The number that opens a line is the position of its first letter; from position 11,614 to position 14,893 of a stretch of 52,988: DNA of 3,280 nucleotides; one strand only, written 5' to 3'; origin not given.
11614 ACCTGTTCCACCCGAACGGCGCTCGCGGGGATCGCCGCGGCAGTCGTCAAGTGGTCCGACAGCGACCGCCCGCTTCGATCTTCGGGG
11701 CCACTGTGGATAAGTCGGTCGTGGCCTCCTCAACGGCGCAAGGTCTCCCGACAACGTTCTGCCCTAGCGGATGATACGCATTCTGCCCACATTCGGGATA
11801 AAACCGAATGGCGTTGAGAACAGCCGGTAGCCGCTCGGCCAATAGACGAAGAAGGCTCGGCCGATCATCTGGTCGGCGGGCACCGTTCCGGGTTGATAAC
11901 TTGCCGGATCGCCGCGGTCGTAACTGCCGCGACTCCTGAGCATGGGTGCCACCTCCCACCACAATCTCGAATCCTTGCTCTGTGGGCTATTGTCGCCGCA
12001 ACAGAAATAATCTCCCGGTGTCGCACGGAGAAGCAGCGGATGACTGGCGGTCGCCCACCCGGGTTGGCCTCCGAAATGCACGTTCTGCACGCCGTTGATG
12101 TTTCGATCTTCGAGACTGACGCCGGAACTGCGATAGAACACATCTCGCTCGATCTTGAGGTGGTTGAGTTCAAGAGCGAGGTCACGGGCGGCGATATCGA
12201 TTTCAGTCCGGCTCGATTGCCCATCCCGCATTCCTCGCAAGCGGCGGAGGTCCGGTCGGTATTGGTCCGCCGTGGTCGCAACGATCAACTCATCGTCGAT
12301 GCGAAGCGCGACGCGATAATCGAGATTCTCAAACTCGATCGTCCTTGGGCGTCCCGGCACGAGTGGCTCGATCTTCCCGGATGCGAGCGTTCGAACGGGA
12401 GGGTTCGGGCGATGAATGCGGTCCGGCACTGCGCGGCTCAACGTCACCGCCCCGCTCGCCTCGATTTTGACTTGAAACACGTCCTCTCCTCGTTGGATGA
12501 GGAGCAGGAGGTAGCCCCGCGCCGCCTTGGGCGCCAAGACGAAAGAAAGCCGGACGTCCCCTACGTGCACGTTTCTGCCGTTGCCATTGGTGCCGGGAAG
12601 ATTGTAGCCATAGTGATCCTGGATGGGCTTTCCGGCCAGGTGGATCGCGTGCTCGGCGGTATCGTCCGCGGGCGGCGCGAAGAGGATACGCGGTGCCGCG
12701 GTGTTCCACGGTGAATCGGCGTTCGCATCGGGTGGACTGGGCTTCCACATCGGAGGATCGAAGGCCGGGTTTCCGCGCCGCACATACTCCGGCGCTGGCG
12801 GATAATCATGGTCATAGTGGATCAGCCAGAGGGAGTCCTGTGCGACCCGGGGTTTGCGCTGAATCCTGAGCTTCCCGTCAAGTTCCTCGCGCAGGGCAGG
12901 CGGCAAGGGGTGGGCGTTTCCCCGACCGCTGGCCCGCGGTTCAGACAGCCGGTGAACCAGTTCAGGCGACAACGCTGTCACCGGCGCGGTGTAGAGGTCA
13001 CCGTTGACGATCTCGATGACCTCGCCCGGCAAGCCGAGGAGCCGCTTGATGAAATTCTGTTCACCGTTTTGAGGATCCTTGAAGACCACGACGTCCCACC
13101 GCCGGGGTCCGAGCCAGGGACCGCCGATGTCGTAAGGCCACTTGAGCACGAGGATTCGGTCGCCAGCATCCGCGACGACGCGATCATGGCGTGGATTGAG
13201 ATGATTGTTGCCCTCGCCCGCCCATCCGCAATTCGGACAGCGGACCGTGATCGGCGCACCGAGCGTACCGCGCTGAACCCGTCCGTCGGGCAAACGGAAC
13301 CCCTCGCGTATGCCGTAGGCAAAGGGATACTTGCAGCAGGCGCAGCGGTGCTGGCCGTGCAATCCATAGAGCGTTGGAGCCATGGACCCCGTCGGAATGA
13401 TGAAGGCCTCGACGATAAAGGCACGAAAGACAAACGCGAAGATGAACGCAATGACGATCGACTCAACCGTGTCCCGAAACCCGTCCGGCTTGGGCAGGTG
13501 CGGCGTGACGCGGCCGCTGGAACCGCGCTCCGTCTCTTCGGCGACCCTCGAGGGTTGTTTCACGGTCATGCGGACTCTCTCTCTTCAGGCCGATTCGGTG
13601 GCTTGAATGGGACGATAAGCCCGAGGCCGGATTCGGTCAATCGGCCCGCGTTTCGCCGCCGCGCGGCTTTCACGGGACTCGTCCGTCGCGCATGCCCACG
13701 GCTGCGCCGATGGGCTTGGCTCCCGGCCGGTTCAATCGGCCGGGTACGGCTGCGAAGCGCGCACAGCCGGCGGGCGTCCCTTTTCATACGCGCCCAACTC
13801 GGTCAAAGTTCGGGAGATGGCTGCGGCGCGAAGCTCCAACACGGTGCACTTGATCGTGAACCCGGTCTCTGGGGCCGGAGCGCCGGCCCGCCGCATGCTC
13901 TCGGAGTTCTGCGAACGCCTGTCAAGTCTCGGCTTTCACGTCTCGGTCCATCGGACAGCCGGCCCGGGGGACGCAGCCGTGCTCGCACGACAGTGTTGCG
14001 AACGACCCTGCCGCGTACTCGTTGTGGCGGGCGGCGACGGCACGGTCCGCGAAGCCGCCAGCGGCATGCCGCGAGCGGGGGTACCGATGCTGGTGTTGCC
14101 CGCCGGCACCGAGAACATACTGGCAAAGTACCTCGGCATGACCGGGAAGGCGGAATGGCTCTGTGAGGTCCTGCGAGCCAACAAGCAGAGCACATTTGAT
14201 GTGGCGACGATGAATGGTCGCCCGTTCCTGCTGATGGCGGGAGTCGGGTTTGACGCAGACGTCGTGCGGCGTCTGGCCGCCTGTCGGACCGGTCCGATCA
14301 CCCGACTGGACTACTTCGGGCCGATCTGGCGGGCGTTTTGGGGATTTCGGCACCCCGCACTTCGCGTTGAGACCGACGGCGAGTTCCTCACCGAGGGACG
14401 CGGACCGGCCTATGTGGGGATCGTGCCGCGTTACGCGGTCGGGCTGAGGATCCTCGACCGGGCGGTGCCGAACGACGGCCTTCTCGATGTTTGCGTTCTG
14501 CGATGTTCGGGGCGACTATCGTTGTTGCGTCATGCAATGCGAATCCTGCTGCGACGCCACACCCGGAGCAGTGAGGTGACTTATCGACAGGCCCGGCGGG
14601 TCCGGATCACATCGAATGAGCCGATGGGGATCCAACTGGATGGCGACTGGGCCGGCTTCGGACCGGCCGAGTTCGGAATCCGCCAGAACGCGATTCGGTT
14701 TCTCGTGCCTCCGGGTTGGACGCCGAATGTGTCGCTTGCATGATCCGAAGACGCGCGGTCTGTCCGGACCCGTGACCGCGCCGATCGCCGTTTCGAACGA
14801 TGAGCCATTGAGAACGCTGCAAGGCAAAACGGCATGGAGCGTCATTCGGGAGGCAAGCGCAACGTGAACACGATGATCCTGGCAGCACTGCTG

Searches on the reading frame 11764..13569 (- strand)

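Call 7: search_protein_families(library=pfam, proteins=[window:11764-13569:-], max_evalue=0.001)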
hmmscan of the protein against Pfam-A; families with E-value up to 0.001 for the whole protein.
window:11764-13569:- (601 aa): 1 family
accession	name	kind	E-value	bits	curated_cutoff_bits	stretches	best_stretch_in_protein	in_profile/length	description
PF10502.14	Peptidase_S26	-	3.5e-27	95.8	22.9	3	135-195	39-95/168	Signal peptidase, peptidase S26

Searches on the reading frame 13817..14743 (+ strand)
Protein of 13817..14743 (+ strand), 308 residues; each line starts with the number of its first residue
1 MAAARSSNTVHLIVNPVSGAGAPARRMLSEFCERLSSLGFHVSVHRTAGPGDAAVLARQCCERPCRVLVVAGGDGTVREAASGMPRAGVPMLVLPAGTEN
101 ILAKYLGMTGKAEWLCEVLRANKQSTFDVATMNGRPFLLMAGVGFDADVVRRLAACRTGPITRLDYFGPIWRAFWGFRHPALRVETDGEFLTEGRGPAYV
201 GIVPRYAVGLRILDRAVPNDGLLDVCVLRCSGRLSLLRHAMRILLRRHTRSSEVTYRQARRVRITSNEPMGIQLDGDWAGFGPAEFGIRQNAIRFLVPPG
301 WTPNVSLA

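Call 7: search_protein_families(library=pfam, proteins=[window:13817-14743:+], max_evalue=0.001)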
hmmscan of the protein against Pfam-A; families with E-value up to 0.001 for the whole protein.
window:13817-14743:+ (308 aa): 3 families
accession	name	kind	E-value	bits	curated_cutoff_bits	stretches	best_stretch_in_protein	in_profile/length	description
PF00781.29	DAGK_cat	-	3.7e-25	88.4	23.6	1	10-131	2-124/125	Diacylglycerol kinase catalytic domain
PF19279.4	YegS_C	-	6.2e-17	62.2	27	1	143-296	5-157/158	YegS C-terminal NAD kinase beta sandwich-like domain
PF01513.26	NAD_kinase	-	1.3e-07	32.4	25.5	1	52-104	60-112/130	ATP-NAD kinase N-terminal domain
